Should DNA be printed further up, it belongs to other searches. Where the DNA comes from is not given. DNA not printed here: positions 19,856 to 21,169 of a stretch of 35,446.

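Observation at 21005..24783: Tightly coupled operon of unknown product: homocitrate-synthase-like enzyme, two UbiA prenyltransferases and a radical SAM/SPASM enzyme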

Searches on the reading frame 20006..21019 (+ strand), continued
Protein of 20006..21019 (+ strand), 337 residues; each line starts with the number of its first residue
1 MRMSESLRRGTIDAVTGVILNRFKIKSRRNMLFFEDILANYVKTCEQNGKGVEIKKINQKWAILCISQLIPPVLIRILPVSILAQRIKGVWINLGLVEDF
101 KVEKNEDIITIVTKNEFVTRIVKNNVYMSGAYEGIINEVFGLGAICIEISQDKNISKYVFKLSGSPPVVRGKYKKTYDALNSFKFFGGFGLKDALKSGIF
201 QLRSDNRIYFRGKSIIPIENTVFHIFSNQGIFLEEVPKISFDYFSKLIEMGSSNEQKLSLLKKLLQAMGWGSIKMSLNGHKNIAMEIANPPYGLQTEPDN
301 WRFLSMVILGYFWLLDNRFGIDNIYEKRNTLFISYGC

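Call 73: search_protein_families(library=pfam, alignment_id=A2, max_evalue=1)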
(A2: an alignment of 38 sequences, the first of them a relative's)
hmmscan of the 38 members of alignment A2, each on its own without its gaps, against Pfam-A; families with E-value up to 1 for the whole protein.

A. member 1, P0019 (337 aa): 1 family
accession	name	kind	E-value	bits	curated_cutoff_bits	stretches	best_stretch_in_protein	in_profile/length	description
PF09045.15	L27_2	-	0.2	12.1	27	1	245-267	14-37/58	L27_2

B. families by the number of members that match (of 38 scanned): 24 families
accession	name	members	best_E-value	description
PF24406.1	nSTAND_NTPase4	2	0.02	Novel STAND NTPase 4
PF22025.1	ThiI_fer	2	0.19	ThiI ferredoxin-like domain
PF07262.16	CdiI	1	0.0058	CDI immunity protein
PF25364.1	PH_NDK7_N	1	0.0063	Nucleoside diphosphate kinase 7 N-terminal PH domain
PF04921.20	XAP5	1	0.011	XAP5, circadian clock regulator C-terminal domain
PF09633.15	DUF2023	1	0.015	Protein of unknown function (DUF2023)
PF07032.16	DUF1322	1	0.015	Protein of unknown function (DUF1322)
PF19638.4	DUF6141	1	0.023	Family of unknown function (DUF6141)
PF21873.2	Thioredoxin_17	1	0.041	Thioredoxin-like domain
PF08275.17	DNAG_N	1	0.046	DNA primase catalytic core, N-terminal domain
PF10702.14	DUF2507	1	0.05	Protein of unknown function (DUF2507)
PF03787.20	RAMPs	1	0.056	RAMP superfamily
PF10243.14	MIP-T3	1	0.068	Microtubule-binding protein MIP-T3 CH-like domain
PF13644.11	DKNYY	1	0.068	DKNYY family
PF12153.13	CAP18_C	1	0.071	LPS binding domain of CAP18 (C terminal)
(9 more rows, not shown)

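Call 74: find_related_loci(query=A2, collection=metagenome_contigs, flank=7000)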
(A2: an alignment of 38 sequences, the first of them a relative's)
Query A2 (337 aa) in metagenome_contigs; peptide patterns used: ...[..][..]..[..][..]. (x = any residue, [..] = any of these).
154 stretches matched a pattern; 61 encode a relative of the query (tblastn E <= 1e-3); 61 distinct loci.
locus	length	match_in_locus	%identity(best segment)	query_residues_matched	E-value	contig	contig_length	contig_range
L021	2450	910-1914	48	1-336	2e-101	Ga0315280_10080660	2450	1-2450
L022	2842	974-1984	45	1-337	9e-99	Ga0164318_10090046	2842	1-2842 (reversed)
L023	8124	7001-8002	44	1-335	1e-94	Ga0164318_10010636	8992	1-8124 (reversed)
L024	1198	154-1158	46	1-336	1e-101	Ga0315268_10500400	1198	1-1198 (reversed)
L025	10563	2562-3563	46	1-336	2e-92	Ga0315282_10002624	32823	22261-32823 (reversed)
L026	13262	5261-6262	45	1-335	3e-92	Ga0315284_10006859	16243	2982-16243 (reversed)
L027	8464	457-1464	45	1-336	2e-92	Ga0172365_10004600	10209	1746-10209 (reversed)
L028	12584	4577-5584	44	2-337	1e-91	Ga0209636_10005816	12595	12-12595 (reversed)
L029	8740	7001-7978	45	1-326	7e-91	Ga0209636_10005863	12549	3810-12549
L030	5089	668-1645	45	1-326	7e-91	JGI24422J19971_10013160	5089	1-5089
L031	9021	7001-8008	45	1-336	1e-90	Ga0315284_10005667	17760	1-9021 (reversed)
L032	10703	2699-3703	44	1-335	3e-90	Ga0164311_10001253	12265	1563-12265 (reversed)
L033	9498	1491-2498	42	1-336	6e-90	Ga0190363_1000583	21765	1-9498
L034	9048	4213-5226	42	1-337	2e-88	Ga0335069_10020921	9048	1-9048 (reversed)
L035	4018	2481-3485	46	1-336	3e-88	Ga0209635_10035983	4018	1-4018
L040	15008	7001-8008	49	1-335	7e-100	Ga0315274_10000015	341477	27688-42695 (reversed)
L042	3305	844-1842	44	1-335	1e-84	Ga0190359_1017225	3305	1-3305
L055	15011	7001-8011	40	1-336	4e-74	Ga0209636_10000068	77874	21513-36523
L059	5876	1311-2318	38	1-336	5e-71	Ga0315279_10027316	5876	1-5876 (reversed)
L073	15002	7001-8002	41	1-335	4e-84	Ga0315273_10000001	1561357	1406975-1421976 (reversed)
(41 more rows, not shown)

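Call 78: search_protein_families(library=pfam, proteins=[L055:8014-8706:-, L059:2321-3013:-, L042:1843-2556:-, L030:1684-2379:-, L073:8016-8705:-, L025:3564-4151:-, L040:12514-13056:-, L025:7773-8192:-], max_evalue=0.01)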
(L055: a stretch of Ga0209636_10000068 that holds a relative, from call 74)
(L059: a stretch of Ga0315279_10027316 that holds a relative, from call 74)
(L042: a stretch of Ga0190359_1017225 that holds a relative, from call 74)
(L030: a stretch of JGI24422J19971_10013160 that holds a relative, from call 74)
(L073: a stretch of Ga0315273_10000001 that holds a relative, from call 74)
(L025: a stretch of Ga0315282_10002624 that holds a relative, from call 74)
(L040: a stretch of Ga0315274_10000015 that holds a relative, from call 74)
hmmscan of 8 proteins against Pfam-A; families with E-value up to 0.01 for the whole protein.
L055:8014-8706:- (230 aa): 27 families (the best 25 are shown)
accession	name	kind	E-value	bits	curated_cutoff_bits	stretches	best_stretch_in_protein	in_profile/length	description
PF13847.12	Methyltransf_31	-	4.4e-24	85.2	27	1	41-163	5-129/145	Methyltransferase domain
PF08241.18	Methyltransf_11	-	1.4e-23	83.8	21.2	1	44-142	1-95/95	Methyltransferase domain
PF13649.12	Methyltransf_25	-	2e-23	83.3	27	1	44-138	2-97/97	Methyltransferase domain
PF01209.24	Ubie_methyltran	-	7.7e-18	65.1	20.1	1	4-165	8-171/233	ubiE/COQ5 methyltransferase family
PF08242.18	Methyltransf_12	-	2.8e-17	63.7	30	1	44-140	1-98/98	Methyltransferase domain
PF13489.12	Methyltransf_23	-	2.6e-13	50.5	27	1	38-146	21-120/164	Methyltransferase domain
PF05175.20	MTS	-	5.2e-11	42.9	23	1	30-166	24-160/170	Methyltransferase small domain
PF06325.19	PrmA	-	3.7e-09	36.9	22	1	30-152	152-268/296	Ribosomal protein L11 methyltransferase (PrmA)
PF02353.26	CMAS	-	2.8e-08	33.9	27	1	40-213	63-217/273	Mycolic acid cyclopropane synthetase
PF00891.24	Methyltransf_2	-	1.1e-07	31.9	22.3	1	40-157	63-179/210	O-methyltransferase domain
PF13679.12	Methyltransf_32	-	4e-07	30.5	27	1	39-116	25-109/143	Methyltransferase domain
PF05401.17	NodS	-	8.9e-07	29.4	24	1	40-144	45-146/201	Nodulation protein S (NodS)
PF05148.21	Methyltransf_8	-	1.3e-06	28.8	27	1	86-156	103-170/219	Hypothetical methyltransferase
PF01739.24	CheR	-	2.8e-06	27.3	27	1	86-144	117-175/195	CheR methyltransferase, SAM binding domain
PF01170.24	UPF0020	-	4.5e-06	26.9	22.3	1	59-113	74-129/197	RMKL-like, methyltransferase domain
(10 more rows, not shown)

L059:2321-3013:- (230 aa): 31 families (the best 25 are shown)
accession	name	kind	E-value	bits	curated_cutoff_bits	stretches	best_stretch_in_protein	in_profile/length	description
PF13649.12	Methyltransf_25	-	1.9e-26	93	27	1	48-143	1-97/97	Methyltransferase domain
PF08241.18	Methyltransf_11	-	6.3e-26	91.3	21.2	1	49-147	1-95/95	Methyltransferase domain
PF13847.12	Methyltransf_31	-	5.6e-25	88.2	27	1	45-151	4-113/145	Methyltransferase domain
PF01209.24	Ubie_methyltran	-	4.1e-20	72.6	20.1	1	8-149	9-153/233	ubiE/COQ5 methyltransferase family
PF08242.18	Methyltransf_12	-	8e-19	68.6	30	1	49-145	1-98/98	Methyltransferase domain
PF13489.12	Methyltransf_23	-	4.2e-13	49.8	27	1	40-150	18-119/164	Methyltransferase domain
PF06325.19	PrmA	-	1.4e-12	48.2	22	1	42-155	159-266/296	Ribosomal protein L11 methyltransferase (PrmA)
PF05175.20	MTS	-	7.4e-12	45.7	23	1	45-168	32-157/170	Methyltransferase small domain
PF01739.24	CheR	-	2.6e-11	43.8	27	1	92-149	118-175/195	CheR methyltransferase, SAM binding domain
PF02353.26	CMAS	-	2.5e-08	34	27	1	33-203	51-231/273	Mycolic acid cyclopropane synthetase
PF05958.17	tRNA_U5-meth_tr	-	2.7e-08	33.6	23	1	30-98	188-255/357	tRNA (Uracil-5-)-methyltransferase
PF03848.20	TehB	-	9.7e-08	32.1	20.4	1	40-144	26-129/193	Tellurite resistance protein TehB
PF05401.17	NodS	-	1.3e-07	32.1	24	1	47-149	46-146/201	Nodulation protein S (NodS)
PF00891.24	Methyltransf_2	-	1.4e-07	31.6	22.3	1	35-157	53-174/210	O-methyltransferase domain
PF05891.18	Methyltransf_PK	-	2e-07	31.2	27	1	41-154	52-166/218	AdoMet dependent proline di-methyltransferase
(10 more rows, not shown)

L042:1843-2556:- (237 aa): 28 families (the best 25 are shown)
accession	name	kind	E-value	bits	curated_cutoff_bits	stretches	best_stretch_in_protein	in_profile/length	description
PF13847.12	Methyltransf_31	-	6e-25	88.1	27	1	54-162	2-113/145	Methyltransferase domain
PF13649.12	Methyltransf_25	-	1.5e-21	77.3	27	1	59-154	1-97/97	Methyltransferase domain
PF08241.18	Methyltransf_11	-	1.3e-18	67.9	21.2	1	60-158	1-95/95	Methyltransferase domain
PF08242.18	Methyltransf_12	-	1.7e-17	64.4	30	1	60-156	1-98/98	Methyltransferase domain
PF13489.12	Methyltransf_23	-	6.1e-14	52.5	27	1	53-219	20-162/164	Methyltransferase domain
PF01209.24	Ubie_methyltran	-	2.4e-13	50.4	20.1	1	6-224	6-221/233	ubiE/COQ5 methyltransferase family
PF05175.20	MTS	-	8.2e-11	42.3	23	1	47-158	23-138/170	Methyltransferase small domain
PF06325.19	PrmA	-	2.8e-08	34.1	22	1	54-158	160-258/296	Ribosomal protein L11 methyltransferase (PrmA)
PF02353.26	CMAS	-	7.3e-08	32.5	27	1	44-222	51-216/273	Mycolic acid cyclopropane synthetase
PF01739.24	CheR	-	8.4e-07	29.1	27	1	102-160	116-175/195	CheR methyltransferase, SAM binding domain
PF13679.12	Methyltransf_32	-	1.4e-06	28.8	27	1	37-132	6-109/143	Methyltransferase domain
PF05219.18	DREV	-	1.7e-06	27.8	26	1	50-220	88-237/265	DREV methyltransferase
PF01135.25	PCMT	-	3.3e-06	27.5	20.3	1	42-111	60-132/210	Protein-L-isoaspartate(D-aspartate) O-methyltransferase (PCMT)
PF24675.1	NpmA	-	6.1e-06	26.1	60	1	49-105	17-79/214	16S rRNA (adenine(1408)-N(1))-methyltransferase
PF12847.13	Methyltransf_18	-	1.2e-05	25.8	27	1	45-126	6-87/151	Methyltransferase domain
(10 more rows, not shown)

L030:1684-2379:- (231 aa): 1 family
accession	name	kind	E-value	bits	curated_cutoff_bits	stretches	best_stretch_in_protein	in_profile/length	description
PF01255.24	Prenyltransf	-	1.7e-40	139.4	27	1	17-230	1-219/219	Putative undecaprenyl diphosphate synthase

L073:8016-8705:- (229 aa): 1 family
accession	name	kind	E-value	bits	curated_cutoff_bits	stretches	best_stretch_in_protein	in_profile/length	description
PF01255.24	Prenyltransf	-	7.7e-43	147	27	1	14-228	1-219/219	Putative undecaprenyl diphosphate synthase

L025:3564-4151:- (195 aa): 1 family
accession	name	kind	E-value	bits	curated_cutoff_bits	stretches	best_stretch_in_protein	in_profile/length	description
PF04240.17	Caroten_synth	-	3.8e-14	53.6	25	1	10-188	7-192/209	Carotenoid biosynthesis protein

L040:12514-13056:- (180 aa): 1 family
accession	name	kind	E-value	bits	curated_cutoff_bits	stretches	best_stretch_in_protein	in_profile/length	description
PF11667.14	DUF3267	-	3.1e-07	31.2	27.1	1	32-132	2-103/108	Putative zincin peptidase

L025:7773-8192:- (139 aa): 2 families
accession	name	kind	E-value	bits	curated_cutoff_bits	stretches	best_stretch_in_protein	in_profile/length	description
PF21386.2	IntS11_C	-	0.0013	19.5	27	1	31-83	13-65/92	Integrator IntS11, C-terminal domain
PF02830.23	V4R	-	0.0065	17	31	0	77-113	3-40/62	V4R domain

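Call 93: search_protein_families(library=padloc, proteins=[window:20006-21019:+], max_evalue=0.001)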
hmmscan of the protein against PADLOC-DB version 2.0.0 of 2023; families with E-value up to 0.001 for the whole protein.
window:20006-21019:+ (337 aa): 0 families
